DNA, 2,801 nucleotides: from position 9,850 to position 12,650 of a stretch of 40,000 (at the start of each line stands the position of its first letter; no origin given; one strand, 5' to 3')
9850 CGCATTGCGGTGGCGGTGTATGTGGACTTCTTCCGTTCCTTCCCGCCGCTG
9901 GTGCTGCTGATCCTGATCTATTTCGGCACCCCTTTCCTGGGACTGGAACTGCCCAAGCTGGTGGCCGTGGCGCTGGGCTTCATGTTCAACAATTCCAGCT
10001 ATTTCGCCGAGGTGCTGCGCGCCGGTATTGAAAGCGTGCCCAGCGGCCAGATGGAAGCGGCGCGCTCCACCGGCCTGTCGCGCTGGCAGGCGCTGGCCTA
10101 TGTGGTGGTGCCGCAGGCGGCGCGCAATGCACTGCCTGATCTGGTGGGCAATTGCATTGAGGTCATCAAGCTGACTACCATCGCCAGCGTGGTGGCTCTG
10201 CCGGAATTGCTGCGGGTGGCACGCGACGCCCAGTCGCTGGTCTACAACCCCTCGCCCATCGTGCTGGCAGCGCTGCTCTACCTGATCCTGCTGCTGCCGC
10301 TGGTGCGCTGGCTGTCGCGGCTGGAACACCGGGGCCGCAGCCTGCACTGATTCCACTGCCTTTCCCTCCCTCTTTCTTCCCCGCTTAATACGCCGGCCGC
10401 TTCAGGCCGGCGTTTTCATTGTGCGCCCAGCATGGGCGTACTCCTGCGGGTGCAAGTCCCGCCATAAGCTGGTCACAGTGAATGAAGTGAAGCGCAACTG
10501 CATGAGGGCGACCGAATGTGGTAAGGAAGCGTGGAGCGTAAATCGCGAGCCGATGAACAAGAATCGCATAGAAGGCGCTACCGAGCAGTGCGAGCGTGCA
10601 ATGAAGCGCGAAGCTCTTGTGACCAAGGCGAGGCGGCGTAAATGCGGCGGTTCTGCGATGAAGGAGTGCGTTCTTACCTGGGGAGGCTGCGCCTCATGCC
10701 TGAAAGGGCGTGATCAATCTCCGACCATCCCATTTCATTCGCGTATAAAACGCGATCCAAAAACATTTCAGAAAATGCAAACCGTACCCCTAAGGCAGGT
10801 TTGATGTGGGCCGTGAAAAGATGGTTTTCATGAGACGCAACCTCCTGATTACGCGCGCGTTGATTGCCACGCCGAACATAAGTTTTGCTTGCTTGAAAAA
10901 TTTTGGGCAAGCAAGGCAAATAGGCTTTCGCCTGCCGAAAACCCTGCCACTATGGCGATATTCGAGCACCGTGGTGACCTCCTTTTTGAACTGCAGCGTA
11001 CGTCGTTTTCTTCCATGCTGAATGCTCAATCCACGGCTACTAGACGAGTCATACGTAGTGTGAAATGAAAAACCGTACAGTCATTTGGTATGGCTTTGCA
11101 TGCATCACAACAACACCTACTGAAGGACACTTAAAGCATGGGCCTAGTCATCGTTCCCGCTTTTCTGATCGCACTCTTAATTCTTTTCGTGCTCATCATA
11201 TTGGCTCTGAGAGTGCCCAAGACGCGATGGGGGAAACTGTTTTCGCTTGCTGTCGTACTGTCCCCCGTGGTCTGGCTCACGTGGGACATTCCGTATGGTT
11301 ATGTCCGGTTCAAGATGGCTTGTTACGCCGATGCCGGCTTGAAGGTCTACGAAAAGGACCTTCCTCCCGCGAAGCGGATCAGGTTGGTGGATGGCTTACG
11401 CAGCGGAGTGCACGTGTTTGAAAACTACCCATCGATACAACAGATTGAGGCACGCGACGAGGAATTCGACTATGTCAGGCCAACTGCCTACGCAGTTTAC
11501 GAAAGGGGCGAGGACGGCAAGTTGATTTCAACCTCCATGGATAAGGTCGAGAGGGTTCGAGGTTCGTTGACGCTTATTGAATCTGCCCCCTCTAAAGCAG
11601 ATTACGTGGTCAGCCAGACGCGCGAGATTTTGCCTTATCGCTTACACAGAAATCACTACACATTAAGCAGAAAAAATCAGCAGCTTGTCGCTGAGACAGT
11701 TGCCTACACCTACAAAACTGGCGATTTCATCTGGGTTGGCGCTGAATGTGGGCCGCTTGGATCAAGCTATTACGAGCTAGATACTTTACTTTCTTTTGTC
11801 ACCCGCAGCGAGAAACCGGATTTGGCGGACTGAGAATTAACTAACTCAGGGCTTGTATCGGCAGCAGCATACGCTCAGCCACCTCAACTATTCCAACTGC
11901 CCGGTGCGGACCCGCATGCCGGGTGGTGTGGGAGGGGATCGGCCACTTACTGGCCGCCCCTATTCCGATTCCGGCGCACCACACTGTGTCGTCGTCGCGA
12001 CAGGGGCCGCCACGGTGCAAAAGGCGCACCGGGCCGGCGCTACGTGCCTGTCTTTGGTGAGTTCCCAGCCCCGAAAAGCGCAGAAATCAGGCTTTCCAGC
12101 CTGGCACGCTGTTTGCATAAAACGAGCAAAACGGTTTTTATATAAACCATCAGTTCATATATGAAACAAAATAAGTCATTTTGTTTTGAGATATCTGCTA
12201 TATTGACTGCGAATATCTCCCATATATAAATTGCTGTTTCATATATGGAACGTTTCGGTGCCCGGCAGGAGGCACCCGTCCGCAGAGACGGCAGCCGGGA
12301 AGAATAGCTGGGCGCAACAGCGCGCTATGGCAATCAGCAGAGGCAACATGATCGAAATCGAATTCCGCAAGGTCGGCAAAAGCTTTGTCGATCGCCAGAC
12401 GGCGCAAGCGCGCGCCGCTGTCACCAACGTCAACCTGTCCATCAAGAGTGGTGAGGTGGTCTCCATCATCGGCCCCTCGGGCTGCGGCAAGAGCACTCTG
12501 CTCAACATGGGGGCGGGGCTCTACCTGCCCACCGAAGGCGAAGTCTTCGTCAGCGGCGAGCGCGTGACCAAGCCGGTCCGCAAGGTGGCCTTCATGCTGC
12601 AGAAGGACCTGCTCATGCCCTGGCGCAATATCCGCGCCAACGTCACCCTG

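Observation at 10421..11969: Group IIC intron with intact-looking ribozyme halves but a non-RT cargo ORF where the reverse transcriptase should be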

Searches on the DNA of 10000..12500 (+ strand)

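Call 4: search_rna_families(source=window, start=10300, end=12100, threshold=evalue, max_evalue=10, show_alignments=5)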
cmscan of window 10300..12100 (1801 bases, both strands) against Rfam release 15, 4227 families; matches with E-value up to 10: 7.
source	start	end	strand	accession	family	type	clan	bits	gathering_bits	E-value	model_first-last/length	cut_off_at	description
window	10502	10673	+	RF02001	group-II-D1D4-3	Intron;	CL00102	101.9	32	3.3e-21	1-170/170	no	Group II catalytic intron D1-D4-3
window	11895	11969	+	RF00029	Intron_gpII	Intron;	-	33.1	40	0.00031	1-77/77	no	Group II catalytic intron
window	10610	10665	+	RF03024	Rothia-sucC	Cis-reg;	-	15.7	64.5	8.3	1-59/59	no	Rothia-sucC RNA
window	10727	10756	-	RF01667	rox1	Cis-reg;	-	15.7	58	9.6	1-59/59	no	Drosophila rox1 ncRNA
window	10866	10917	+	RF01647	ceN61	Gene; snRNA; snoRNA; CD-box;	-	15.1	60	8.2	1-72/72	no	Caenorhabditis snoRNA ceN61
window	10300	10354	+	RF02736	Rev11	Gene; antisense;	-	14.5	91.3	0.17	362-417/417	5'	Soft rot Enterobacteriaceae Rev 11 asRNA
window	10357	10427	+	RF00519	suhB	Gene; sRNA;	CL00108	14.4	41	9.1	1-77/77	no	Makes More Granules Regulator RNA (mmgR)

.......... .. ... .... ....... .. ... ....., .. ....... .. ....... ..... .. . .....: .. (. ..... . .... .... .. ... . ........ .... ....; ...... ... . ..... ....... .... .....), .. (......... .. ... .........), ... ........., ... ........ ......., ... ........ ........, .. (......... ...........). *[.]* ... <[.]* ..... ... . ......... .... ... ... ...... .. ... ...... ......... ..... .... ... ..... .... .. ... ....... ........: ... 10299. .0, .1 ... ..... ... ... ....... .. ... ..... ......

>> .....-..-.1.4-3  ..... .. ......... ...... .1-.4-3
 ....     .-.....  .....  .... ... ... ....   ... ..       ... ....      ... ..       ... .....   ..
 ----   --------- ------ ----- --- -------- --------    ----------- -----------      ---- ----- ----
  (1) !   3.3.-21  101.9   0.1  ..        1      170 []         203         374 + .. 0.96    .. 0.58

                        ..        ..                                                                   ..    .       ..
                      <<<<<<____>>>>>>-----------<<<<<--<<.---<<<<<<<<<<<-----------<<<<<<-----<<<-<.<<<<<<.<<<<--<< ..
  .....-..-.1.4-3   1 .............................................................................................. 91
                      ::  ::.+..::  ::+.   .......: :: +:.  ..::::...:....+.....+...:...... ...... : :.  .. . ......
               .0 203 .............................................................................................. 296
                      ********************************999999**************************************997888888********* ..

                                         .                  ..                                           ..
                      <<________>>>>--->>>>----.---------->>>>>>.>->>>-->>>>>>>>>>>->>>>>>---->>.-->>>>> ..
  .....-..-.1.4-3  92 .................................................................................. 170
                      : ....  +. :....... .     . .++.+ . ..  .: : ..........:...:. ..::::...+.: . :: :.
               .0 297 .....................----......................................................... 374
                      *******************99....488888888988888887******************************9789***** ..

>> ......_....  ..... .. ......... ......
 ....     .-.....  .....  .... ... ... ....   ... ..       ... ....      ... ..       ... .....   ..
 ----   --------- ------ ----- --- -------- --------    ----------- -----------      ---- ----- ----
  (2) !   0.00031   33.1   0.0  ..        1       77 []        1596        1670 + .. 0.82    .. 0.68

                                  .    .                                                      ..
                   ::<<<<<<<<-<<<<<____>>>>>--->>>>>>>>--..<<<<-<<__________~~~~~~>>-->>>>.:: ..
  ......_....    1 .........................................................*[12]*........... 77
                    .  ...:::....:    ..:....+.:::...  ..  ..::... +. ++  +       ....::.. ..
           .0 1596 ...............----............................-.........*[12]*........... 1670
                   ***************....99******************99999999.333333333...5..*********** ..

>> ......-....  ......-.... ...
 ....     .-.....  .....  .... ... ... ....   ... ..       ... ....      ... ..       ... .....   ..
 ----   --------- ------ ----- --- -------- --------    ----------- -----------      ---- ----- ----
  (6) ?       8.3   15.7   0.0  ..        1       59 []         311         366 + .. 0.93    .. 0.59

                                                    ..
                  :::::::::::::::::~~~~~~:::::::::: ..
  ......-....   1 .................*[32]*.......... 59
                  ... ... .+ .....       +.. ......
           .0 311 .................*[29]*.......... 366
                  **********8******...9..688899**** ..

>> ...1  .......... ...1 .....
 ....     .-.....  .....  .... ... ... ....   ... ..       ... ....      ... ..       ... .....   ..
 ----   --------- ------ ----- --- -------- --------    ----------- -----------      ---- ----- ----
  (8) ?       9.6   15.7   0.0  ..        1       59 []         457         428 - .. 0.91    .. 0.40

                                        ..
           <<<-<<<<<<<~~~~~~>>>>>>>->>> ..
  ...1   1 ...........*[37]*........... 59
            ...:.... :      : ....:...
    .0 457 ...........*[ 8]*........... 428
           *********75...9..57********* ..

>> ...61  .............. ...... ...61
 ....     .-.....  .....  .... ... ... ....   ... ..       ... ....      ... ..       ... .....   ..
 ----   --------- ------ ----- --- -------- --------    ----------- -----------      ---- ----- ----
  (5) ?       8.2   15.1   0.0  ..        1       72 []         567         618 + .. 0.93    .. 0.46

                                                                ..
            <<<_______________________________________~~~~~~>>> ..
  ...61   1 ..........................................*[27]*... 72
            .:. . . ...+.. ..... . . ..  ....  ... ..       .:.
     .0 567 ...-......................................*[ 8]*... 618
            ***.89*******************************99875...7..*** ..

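Call 17: search_rna_families(sources=[L001, L002, L003, L004, L005, L006, L007, L008, L009], threshold=evalue, max_evalue=0.1)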
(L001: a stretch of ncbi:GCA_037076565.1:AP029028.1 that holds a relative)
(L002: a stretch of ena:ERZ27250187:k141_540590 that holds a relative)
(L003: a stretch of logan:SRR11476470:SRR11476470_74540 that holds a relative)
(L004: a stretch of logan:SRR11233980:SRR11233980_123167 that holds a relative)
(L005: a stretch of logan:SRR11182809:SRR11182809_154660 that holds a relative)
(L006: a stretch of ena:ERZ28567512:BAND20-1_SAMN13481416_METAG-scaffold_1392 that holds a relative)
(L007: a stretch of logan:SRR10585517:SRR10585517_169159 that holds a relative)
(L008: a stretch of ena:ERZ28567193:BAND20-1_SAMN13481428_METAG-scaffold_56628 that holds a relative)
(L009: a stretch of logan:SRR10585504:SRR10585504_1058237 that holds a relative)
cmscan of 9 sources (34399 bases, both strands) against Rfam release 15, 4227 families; matches with E-value up to 0.1: 2.
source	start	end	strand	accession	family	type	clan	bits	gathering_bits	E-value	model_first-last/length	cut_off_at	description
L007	112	208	+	RF00506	Thr_leader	Cis-reg; leader;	-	29.6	55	0.089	1-118/118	no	Threonine operon leader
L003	2463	2576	-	RF00518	speF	Cis-reg; leader;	-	24.8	37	0.017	1-153/153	no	speF leader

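Call 18: search_dna_similar(query=window:10421-11969:+, collection=plasmids, mode=distant)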
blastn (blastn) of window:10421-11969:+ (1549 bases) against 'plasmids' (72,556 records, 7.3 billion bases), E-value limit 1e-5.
Records with a match: 240; places in all: 409; records where one place covers at least 80% of the query: 0.
Best place of each record, by identity: 90-95% 13; 80-90% 117; 60-80% 110.
By first word of the organism name: Escherichia 96; Sinorhizobium 76; Klebsiella 10; Rhizobium 8; Ralstonia 8; Leclercia 6; Cupriavidus 5; Burkholderia 4; Pseudomonas 4; Azospirillum 3; and 16 more.
By predicted mobility (MOB-suite, as given by PLSDB): conjugative 105; mobilizable 80; non-mobilizable 55.
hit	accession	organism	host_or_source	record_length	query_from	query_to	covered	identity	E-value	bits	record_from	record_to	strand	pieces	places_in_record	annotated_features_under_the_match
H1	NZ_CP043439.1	Cupriavidus campinensis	cell culture,soil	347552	1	1549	24%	89.7%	6e-107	506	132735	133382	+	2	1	none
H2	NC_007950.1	Polaromonas sp. JS666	-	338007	1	1549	24%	87.3%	4e-103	467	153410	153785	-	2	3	ltrA: group II intron reverse transcriptase/maturase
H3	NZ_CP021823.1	Sinorhizobium meliloti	Medicago truncatula,Single Cell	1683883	1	1549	24%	84.5%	4e-84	415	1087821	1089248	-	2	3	none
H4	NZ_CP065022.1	Sinorhizobium meliloti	Medicago sativa subsp. varia (Martyn) ...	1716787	1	1549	24%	84.5%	4e-84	415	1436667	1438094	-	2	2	none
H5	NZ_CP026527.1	Sinorhizobium meliloti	Medicago sativa L. subsp. ambigua,Cell ...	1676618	1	1549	24%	84.2%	5e-82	407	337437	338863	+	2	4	none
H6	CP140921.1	Sinorhizobium meliloti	Medicago lupulina,whole organism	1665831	1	1549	24%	84.2%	5e-82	407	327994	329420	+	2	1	none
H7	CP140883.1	Sinorhizobium meliloti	Medicago lupulina,whole organism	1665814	1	1549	24%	84.2%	5e-82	407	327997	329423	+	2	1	none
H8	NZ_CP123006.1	Sinorhizobium meliloti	Medicago sativa,cell culture,nodules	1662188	1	1549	24%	84.2%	5e-82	407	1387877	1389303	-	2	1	none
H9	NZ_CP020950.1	Rhizobium sp. CIAT894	-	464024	1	1518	22%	85.1%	3e-79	392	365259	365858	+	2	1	none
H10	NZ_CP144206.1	Sinorhizobium chiapasense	mixed culture,rhizosphere soil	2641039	1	1517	22%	83.0%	1e-71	352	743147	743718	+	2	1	none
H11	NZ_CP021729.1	Escherichia coli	Homo sapiens,urine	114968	1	1549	23%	76.7%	4e-46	262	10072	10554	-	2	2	none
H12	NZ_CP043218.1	Escherichia coli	chicken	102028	1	1549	23%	76.7%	4e-46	262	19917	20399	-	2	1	none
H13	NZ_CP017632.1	Escherichia coli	Homo sapiens,feces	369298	1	1549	23%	76.7%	4e-46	262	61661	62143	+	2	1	none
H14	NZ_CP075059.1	Escherichia coli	swine,metagenomic assembly,intestinal ...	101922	1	1549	23%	76.7%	4e-46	262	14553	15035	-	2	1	none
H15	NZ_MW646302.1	Escherichia coli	-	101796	1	1549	23%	76.7%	4e-46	262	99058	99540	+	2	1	none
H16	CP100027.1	Escherichia coli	cell culture,gut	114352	1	1549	23%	76.7%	4e-46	262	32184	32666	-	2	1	none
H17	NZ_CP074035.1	Escherichia coli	Pig,pure culture,Rectal Swab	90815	1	1549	23%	76.7%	4e-46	262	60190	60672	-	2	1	none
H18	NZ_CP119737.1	Escherichia coli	bovine,pure culture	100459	1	1549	23%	76.7%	4e-46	262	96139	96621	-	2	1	none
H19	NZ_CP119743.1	Escherichia coli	bovine,pure culture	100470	1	1549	23%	76.7%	4e-46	262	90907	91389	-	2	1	none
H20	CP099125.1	Escherichia coli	culture,Pooled soil sample collected ...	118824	1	1549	23%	76.7%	4e-46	262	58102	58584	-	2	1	none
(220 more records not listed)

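Call 19: get_annotated_region(hit=H1, flank=3000)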
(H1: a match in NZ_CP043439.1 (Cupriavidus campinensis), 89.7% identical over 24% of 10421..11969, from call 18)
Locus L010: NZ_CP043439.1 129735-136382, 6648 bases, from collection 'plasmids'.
description: Cupriavidus campinensis strain MJ1 plasmid unnamed2, complete sequence
organism: Cupriavidus campinensis (NCBI taxid 151783)
taxonomy: Bacteria; Pseudomonadota; Betaproteobacteria; Burkholderiales; Burkholderiaceae; Cupriavidus; Cupriavidus campinensis
host: -; source: cell culture,soil; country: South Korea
typing (MOB-suite, as given by PLSDB): conjugative; replicon rep_cluster_332; relaxase MOBP; mating-pair formation MPF_F
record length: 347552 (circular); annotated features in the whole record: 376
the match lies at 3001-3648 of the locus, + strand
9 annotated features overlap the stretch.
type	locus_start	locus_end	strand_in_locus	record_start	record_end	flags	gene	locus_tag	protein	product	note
CDS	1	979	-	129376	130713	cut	-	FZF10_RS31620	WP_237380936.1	hypothetical protein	-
CDS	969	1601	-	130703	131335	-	-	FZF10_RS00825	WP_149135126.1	hypothetical protein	-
CDS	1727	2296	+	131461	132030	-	-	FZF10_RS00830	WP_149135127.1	hypothetical protein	-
CDS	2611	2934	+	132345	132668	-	-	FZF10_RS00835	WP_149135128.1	hypothetical protein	-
CDS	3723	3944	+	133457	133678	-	-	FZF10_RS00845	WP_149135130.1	hypothetical protein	-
CDS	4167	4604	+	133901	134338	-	-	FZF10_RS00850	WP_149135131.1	hypothetical protein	-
CDS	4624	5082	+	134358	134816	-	-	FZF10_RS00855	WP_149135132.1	hypothetical protein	-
CDS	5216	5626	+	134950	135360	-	-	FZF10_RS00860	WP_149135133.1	hypothetical protein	-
CDS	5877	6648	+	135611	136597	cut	-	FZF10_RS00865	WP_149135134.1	hypothetical protein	-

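Call 20: get_annotated_region(hit=H3, flank=3000)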
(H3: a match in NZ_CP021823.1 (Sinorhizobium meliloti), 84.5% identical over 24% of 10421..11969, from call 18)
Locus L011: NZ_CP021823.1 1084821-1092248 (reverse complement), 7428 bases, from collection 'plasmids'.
description: Sinorhizobium meliloti strain KH46 plasmid psymB, complete sequence
organism: Sinorhizobium meliloti (NCBI taxid 382)
taxonomy: Bacteria; Pseudomonadota; Alphaproteobacteria; Hyphomicrobiales; Rhizobiaceae; Sinorhizobium; Sinorhizobium meliloti
host: -; source: Medicago truncatula,Single Cell; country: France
typing (MOB-suite, as given by PLSDB): mobilizable; relaxase MOBQ
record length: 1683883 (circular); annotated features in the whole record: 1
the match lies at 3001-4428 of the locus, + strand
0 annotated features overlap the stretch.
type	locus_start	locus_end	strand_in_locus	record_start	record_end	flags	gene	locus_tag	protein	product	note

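Call 21: get_annotated_region(hit=H2, flank=4000)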
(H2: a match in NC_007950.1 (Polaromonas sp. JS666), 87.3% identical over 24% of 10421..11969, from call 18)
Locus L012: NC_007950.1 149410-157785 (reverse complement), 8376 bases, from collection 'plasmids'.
description: Polaromonas sp. JS666 plasmid 2, complete sequence
organism: Polaromonas sp. JS666 (NCBI taxid 296591)
taxonomy: Bacteria; Pseudomonadota; Betaproteobacteria; Burkholderiales; Comamonadaceae; Polaromonas; Polaromonas sp. JS666
host: -; source: -; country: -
typing (MOB-suite, as given by PLSDB): conjugative; replicon rep_cluster_7; relaxase MOBH; mating-pair formation MPF_T
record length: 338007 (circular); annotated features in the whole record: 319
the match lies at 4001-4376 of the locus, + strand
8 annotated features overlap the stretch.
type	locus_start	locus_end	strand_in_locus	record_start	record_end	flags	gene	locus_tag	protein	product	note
CDS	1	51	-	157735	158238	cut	-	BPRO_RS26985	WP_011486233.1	hypothetical protein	-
CDS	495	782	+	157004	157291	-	-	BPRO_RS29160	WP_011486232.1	hypothetical protein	-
CDS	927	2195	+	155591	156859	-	-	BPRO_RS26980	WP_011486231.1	RNA-guided endonuclease TnpB family protein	-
CDS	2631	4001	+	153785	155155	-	ltrA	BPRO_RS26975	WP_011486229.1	group II intron reverse transcriptase/maturase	GO:0000373 - Group II intron splicing [Evidence IEA]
CDS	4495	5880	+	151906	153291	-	ltrA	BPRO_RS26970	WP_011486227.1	group II intron reverse transcriptase/maturase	GO:0000373 - Group II intron splicing [Evidence IEA]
CDS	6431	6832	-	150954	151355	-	-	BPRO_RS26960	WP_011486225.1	hypothetical protein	-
CDS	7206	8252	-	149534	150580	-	-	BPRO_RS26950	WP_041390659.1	hypothetical protein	-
CDS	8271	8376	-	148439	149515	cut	-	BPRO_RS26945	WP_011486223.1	site-specific integrase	GO:0015074 - DNA integration [Evidence IEA]; GO:0006310 - DNA recombination [Evidence IEA]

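Call 22: get_annotated_region(hit=H11, flank=3000)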
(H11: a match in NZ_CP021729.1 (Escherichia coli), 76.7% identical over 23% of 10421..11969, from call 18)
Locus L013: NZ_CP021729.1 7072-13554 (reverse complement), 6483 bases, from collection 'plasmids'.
description: Escherichia coli strain Combat11I9 plasmid pCombat11I9-3, complete sequence
organism: Escherichia coli (NCBI taxid 562)
taxonomy: Bacteria; Pseudomonadota; Gammaproteobacteria; Enterobacterales; Enterobacteriaceae; Escherichia; Escherichia coli
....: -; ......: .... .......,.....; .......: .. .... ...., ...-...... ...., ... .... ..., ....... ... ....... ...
typing (MOB-suite, as given by PLSDB): non-mobilizable; replicon IncY
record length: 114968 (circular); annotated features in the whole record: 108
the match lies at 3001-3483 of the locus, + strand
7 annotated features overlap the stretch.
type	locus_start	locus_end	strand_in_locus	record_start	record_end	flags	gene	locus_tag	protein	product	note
CDS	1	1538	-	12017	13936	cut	-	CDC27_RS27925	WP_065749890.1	hypothetical protein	-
CDS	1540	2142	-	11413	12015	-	-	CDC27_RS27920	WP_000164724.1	hypothetical protein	-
CDS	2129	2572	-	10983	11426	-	-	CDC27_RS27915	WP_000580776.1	hypothetical protein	-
CDS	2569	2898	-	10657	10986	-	-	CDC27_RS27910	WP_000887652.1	phage holin family protein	-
CDS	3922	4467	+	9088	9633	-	-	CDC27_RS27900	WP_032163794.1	serine acetyltransferase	-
CDS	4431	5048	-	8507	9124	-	-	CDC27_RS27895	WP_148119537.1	tail fiber assembly protein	GO:0098004 - virus tail fiber assembly [Evidence IEA]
CDS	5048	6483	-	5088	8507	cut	-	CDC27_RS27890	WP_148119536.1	tail fiber protein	GO:0046718 - symbiont entry into host cell [Evidence IEA]; GO:0019062 - virion attachment to host cell [Evidence IEA]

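Call 38: get_annotated_region(hit=H9, flank=1500)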
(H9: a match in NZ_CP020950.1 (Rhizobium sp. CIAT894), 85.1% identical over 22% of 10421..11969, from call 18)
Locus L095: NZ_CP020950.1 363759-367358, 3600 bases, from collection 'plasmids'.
description: Rhizobium sp. CIAT894 plasmid pRheCIAT894c, complete sequence
organism: Rhizobium sp. CIAT894 (NCBI taxid 2020312)
taxonomy: Bacteria; Pseudomonadota; Alphaproteobacteria; Hyphomicrobiales; Rhizobiaceae; Rhizobium; Rhizobium sp. CIAT894
host: -; source: -; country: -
typing (MOB-suite, as given by PLSDB): conjugative; replicon rep_cluster_287; relaxase MOBQ; mating-pair formation MPF_T
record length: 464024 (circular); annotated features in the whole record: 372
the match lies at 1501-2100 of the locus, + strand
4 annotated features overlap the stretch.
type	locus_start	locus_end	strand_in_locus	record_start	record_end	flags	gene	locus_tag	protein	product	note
CDS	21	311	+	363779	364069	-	-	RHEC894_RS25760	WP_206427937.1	hypothetical protein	-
CDS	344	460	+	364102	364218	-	-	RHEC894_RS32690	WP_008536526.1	transposase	-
CDS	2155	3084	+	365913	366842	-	-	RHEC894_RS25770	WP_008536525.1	polyprenyl synthetase family protein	-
CDS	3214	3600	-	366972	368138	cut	fni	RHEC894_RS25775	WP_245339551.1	type 2 isopentenyl-diphosphate Delta-isomerase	GO:0008299 - isoprenoid biosynthetic process [Evidence IEA]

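Call 39: get_annotated_region(hit=H10, flank=1500)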
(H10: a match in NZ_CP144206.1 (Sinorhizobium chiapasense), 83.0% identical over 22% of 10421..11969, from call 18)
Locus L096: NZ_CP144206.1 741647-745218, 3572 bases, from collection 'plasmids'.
description: Sinorhizobium chiapasense strain S24 plasmid pA, complete sequence
organism: Sinorhizobium chiapasense (NCBI taxid 501572)
taxonomy: Bacteria; Pseudomonadota; Alphaproteobacteria; Hyphomicrobiales; Rhizobiaceae; Sinorhizobium; Sinorhizobium chiapasense
host: -; source: mixed culture,rhizosphere soil; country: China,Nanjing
typing (MOB-suite, as given by PLSDB): conjugative; relaxase MOBQ; mating-pair formation MPF_T
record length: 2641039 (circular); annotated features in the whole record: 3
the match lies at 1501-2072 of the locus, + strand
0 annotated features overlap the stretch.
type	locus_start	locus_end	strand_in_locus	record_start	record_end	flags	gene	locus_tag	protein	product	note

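Call 78: build_rna_model(alignment_id=A4, structure=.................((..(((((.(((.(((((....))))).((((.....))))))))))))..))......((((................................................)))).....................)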
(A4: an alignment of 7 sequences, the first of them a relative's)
Model R1 built from alignment A4 (7 sequences, 154 columns); structure: as given.
model positions 128; base pairs 23; branch points 2; effective number of sequences 1.21; information 0.59 bits per position. Calibrated on 0.2 Mb of random sequence (short: E-values are rough).
structure used (alignment columns):
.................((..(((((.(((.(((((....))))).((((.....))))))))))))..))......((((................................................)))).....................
